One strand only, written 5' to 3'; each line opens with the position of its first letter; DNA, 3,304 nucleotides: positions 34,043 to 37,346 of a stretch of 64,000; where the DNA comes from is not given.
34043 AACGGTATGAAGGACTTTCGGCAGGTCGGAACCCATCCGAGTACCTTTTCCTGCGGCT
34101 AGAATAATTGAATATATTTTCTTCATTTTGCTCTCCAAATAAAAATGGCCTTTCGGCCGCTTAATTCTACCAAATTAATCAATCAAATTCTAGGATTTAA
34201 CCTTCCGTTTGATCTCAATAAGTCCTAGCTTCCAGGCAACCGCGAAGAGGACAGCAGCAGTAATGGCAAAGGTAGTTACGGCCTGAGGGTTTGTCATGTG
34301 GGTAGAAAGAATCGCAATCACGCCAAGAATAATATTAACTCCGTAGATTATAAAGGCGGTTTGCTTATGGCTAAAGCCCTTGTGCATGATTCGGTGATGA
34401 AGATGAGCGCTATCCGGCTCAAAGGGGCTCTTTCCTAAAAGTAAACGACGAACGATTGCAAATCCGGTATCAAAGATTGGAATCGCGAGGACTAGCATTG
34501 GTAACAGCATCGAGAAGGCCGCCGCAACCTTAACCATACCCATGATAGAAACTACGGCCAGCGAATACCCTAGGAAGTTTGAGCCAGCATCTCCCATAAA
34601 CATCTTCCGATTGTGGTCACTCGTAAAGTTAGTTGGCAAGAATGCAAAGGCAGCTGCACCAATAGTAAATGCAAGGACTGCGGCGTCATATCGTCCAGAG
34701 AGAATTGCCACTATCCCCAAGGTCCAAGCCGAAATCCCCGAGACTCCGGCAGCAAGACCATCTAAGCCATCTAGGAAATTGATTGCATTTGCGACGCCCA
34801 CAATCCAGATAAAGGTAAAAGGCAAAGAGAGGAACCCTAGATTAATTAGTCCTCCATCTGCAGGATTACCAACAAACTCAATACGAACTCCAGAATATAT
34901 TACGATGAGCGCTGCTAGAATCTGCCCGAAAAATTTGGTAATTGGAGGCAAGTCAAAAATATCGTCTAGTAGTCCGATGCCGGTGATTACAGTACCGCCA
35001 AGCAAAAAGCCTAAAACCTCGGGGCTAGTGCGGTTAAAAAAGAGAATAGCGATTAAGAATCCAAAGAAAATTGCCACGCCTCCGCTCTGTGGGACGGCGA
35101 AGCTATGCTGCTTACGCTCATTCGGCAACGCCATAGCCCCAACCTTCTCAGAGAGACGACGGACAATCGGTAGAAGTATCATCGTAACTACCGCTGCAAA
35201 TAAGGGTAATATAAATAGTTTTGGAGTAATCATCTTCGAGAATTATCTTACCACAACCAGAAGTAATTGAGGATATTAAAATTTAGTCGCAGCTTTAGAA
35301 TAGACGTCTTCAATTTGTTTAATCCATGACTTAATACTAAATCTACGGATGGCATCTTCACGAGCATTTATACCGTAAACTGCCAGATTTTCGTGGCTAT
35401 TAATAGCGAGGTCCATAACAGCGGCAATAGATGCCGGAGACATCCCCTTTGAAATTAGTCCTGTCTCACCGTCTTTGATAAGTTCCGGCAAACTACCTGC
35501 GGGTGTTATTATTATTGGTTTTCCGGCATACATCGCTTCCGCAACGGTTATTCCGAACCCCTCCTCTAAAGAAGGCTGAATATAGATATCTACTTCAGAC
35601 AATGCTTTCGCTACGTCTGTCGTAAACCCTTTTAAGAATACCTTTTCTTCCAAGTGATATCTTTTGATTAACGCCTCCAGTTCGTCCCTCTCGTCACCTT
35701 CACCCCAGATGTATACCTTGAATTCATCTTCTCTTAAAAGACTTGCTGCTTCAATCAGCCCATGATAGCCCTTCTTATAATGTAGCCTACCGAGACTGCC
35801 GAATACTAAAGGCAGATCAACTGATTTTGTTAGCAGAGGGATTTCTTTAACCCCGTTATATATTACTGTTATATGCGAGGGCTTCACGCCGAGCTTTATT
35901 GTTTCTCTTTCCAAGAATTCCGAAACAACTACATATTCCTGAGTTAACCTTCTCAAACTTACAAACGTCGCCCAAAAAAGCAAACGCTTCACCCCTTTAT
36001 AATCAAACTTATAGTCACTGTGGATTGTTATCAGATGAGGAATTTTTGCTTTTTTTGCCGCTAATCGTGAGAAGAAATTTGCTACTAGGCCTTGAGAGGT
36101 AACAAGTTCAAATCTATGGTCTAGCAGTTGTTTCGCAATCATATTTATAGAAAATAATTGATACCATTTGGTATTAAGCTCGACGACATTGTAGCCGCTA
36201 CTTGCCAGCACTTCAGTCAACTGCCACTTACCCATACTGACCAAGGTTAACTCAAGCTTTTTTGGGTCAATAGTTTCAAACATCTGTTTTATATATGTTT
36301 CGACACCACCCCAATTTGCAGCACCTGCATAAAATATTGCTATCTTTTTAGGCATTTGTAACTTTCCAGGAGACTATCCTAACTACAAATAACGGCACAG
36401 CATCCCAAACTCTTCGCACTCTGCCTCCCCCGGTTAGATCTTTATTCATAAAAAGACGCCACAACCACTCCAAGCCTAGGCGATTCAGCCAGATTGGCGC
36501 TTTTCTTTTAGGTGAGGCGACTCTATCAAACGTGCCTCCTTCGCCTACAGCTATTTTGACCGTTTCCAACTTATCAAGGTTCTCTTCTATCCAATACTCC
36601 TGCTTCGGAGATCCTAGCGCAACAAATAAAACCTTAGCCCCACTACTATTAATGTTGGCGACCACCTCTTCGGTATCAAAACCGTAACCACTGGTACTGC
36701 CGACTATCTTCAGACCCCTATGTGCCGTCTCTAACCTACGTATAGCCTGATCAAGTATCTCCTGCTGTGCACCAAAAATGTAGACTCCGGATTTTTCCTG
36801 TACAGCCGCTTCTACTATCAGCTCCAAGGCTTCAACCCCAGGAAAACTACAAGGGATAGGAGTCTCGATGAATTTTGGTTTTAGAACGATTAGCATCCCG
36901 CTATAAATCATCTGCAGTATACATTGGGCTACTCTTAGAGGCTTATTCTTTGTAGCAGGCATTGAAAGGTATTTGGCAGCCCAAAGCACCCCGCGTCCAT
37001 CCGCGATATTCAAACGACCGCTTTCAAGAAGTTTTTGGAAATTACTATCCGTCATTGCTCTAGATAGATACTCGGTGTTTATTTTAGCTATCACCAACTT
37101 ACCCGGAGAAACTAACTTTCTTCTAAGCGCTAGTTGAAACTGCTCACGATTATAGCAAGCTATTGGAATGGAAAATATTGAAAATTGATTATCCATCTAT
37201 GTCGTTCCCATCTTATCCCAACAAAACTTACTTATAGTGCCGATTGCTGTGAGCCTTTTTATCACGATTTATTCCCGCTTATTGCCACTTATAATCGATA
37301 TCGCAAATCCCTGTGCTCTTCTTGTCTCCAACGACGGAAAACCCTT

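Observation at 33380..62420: ABC-transporter-dependent glycopolymer pathway combining UDP-L-FucNAc synthesis, TagA/WecA-type priming, Gtr-like periplasmic glycosylation and an LtaS-like transferase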

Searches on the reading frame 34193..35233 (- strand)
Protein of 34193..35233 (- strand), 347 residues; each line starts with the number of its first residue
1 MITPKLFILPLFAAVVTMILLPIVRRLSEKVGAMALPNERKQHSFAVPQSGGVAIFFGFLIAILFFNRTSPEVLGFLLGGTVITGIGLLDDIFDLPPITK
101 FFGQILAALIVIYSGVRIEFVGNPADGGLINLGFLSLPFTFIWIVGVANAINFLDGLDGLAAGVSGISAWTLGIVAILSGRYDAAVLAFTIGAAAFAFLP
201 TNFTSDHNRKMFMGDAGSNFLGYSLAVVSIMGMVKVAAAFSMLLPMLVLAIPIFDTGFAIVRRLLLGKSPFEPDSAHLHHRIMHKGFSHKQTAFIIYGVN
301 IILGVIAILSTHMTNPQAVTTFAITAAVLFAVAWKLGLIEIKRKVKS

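Call 3: search_protein_families(library=pfam, proteins=[window:34193-35233:-], max_evalue=0.001)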
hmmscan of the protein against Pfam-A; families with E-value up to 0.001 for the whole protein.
window:34193-35233:- (347 aa): 1 family
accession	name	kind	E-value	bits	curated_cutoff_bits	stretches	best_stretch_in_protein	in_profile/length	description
PF00953.26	Glycos_transf_4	-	7.7e-37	127.2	27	1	74-232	2-159/160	Glycosyl transferase family 4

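Call 7: search_protein_families(library=ncbifam, proteins=[window:34193-35233:-], max_evalue=0.01)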
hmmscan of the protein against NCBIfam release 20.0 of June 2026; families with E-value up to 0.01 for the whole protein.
window:34193-35233:- (347 aa): 3 families
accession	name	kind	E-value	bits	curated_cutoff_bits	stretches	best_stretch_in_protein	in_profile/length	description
TIGR02380.1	ECA_wecA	exception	2.3e-50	171.7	326.05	1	15-327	9-325/346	UDP-N-acetylglucosamine--undecaprenyl-phosphate N-acetylglucosaminephosphotransferase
NF053644.1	MraY_archaea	equivalog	4.1e-26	92.1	450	1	99-308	152-340/340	pseudomurein biosynthesis MraY family phospho-N-acetylmuramoyl-pentapeptide-transferase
TIGR00445.1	mraY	equivalog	4.8e-14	52.6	192.05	1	16-311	4-318/321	phospho-N-acetylmuramoyl-pentapeptide-transferase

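Call 59: search_protein_families(library=pfam, proteins=[L011:3460-4326:+, L011:4336-6042:+], max_evalue=0.01)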
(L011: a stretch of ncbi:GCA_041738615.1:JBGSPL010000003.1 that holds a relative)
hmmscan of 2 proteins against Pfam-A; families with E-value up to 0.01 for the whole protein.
L011:3460-4326:+ (289 aa): 4 families
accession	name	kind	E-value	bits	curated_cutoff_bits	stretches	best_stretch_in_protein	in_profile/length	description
PF13641.12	Glyco_tranf_2_3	-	9.5e-06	26.2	27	1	143-198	159-214/230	Glycosyltransferase like family 2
PF13632.12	Glyco_trans_2_3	-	0.00016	22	27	1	144-196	73-124/198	Glycosyl transferase family group 2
PF02709.20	Glyco_transf_7C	-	0.00053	20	23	1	145-190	21-67/78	N-terminal domain of galactosyltransferase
PF00535.33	Glycos_transf_2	-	0.0026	18.2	23.3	1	61-137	54-129/168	Glycosyl transferase family 2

L011:4336-6042:+ (569 aa): 2 families
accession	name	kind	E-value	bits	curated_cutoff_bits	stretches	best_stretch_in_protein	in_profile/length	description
PF13641.12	Glyco_tranf_2_3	-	1.6e-05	25.5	27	0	290-393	25-124/230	Glycosyltransferase like family 2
PF00535.33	Glycos_transf_2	-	0.001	19.5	23.3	1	275-402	11-126/168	Glycosyl transferase family 2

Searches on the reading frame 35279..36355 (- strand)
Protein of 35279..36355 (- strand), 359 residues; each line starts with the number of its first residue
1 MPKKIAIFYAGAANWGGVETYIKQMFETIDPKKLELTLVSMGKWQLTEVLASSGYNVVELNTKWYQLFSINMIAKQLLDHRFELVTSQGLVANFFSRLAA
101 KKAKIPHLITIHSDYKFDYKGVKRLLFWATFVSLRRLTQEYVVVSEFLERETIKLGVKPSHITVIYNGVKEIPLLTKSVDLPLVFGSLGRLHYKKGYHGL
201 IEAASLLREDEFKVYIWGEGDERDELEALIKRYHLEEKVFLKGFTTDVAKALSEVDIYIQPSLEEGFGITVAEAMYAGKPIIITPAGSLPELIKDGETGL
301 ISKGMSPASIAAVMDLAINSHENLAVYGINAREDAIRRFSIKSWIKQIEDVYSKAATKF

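Call 3: search_protein_families(library=pfam, proteins=[window:35279-36355:-], max_evalue=0.001)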
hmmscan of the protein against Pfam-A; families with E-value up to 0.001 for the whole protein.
window:35279-36355:- (359 aa): 5 families
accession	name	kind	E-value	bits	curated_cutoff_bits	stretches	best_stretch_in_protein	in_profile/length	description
PF00534.26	Glycos_transf_1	-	3.1e-37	128.2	26.4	1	183-333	16-171/172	Glycosyl transferases group 1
PF13692.12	Glyco_trans_1_4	-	1.2e-31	110.3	27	1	184-314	3-136/142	Glycosyl transferases group 1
PF13439.12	Glyco_transf_4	-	1.4e-19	71.2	28.5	1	15-169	1-166/170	Glycosyltransferase Family 4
PF13579.12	Glyco_trans_4_4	-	1.8e-11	45.1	29.7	1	16-168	1-158/158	Glycosyl transferase 4-like domain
PF20706.3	GT4-conflict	-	1.7e-07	31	26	1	189-296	204-323/385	Family 4 Glycosyltransferase in conflict systems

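Call 74: search_protein_families(library=ncbifam, proteins=[window:35279-36355:-], max_evalue=1)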
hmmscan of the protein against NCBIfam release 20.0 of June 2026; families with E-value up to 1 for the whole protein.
window:35279-36355:- (359 aa): 39 families (the best 25 are shown)
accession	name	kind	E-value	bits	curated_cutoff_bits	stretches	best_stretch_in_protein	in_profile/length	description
TIGR03088.1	stp2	hypoth_equivalog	1.4e-31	109.9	409.05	1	15-354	13-372/374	TIGR03088 family PEP-CTERM/XrtA system glycosyltransferase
NF041876.1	EPS_EpsE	equivalog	8.4e-27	94.4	400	1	181-342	213-383/389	exopolysaccharide biosynthesis GT4 family glycosyltransferase EpsE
TIGR03999.1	thiol_BshA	equivalog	1.8e-22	79.8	273.7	1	210-355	228-373/375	N-acetyl-alpha-D-glucosaminyl L-malate synthase BshA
NF038295.1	EPS_HpsP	equivalog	6.3e-19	68.2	550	1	153-354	181-386/388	hormogonium polysaccharide biosynthesis glycosyltransferase HpsP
NF007396.0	PRK09922.1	equivalog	5.1e-17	61.8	385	1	4-355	4-358/361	lipopolysaccharide 1,6-galactosyltransferase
NF047880.1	glyco_SdgA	exception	8.1e-17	60.9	800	1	103-347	237-482/488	serine-aspartate repeat adhesin O-glycosyltransferase SdgA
NF050063.1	ProtGlycPglJ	equivalog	1.2e-15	57.6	500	1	185-335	197-347/363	N-acetylgalactosamine-N,N'-diacetylbacillosaminyl-diphospho-undecaprenol 4-alpha-N-acetylgalactosaminyltransferase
TIGR04005.1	wcaL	equivalog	1.2e-15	57.3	537.6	1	143-341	180-392/406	colanic acid biosynthesis glycosyltransferase WcaL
NF046085.1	XrtY_assoc_Gly1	equivalog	2.1e-15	56.5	400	1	94-355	113-384/387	XrtY-associated glycosyltransferase XYAG1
TIGR02149.1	glgA_Coryne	subfamily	2.8e-15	56.3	302.4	1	32-354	31-389/391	glycogen synthase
NF047684.1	TeichurnBiosyTuaC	equivalog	8.4e-14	51.3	550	1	187-354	224-388/391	teichuronic acid biosynthesis protein TuaC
TIGR03449.1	mycothiol_MshA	equivalog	3.4e-13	49.3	462.5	1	188-357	226-405/406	D-inositol-3-phosphate glycosyltransferase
NF053787.1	GlcN_PG_synth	equivalog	2.1e-12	46.6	480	1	245-354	252-358/361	N-acetylglucosaminyl phosphatidylglycerol synthase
NF041010.1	glycosy_Agl16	equivalog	6.9e-12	44.9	575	1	48-302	52-302/352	glycosylation protein Agl16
TIGR02095.1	glgA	subfamily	1.4e-11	43.7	328.45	1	183-354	295-476/477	glycogen/starch synthase, ADP-glucose type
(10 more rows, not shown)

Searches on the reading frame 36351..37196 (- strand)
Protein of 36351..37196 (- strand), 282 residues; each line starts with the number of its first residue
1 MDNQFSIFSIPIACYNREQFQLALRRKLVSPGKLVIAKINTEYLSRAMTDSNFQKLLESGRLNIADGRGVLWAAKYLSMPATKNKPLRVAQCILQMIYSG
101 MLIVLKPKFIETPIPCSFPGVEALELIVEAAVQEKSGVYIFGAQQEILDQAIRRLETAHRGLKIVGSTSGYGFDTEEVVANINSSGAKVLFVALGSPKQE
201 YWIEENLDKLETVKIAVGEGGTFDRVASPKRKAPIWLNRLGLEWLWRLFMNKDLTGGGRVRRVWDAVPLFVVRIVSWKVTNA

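Call 3: search_protein_families(library=pfam, proteins=[window:36351-37196:-], max_evalue=0.001)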
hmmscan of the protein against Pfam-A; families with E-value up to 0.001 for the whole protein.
window:36351-37196:- (282 aa): 1 family
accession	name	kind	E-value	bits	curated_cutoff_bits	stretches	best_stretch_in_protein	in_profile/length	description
PF03808.19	Glyco_tran_WecG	-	1e-42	146.3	27.4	1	98-251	6-160/168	Glycosyl transferase WecG/TagA/CpsF family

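Call 7: search_protein_families(library=ncbifam, proteins=[window:36351-37196:-], max_evalue=0.01)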
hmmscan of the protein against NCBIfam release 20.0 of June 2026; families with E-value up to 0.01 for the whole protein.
window:36351-37196:- (282 aa): 4 families
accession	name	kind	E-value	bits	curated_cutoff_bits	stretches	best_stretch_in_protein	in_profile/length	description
TIGR00696.1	wecG_tagA_cpsF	superfamily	1.9e-31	109.1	69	1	99-251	12-165/178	WecB/TagA/CpsF family glycosyltransferase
NF041710.1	UDPacetylman_taseTarA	equivalog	3.7e-31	108.5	350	2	97-279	70-245/247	N-acetylglucosaminyldiphosphoundecaprenol N-acetyl-beta-D-mannosaminyltransferase TarA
NF002980.1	PRK03692.1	equivalog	3e-25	89.1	323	1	118-250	85-217/240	lipopolysaccharide N-acetylmannosaminouronosyltransferase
NF041872.1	EPS_EpsA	equivalog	3e-23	82.5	500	1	97-249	77-233/265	exopolysaccharide biosynthesis glycosyltransferase EpsA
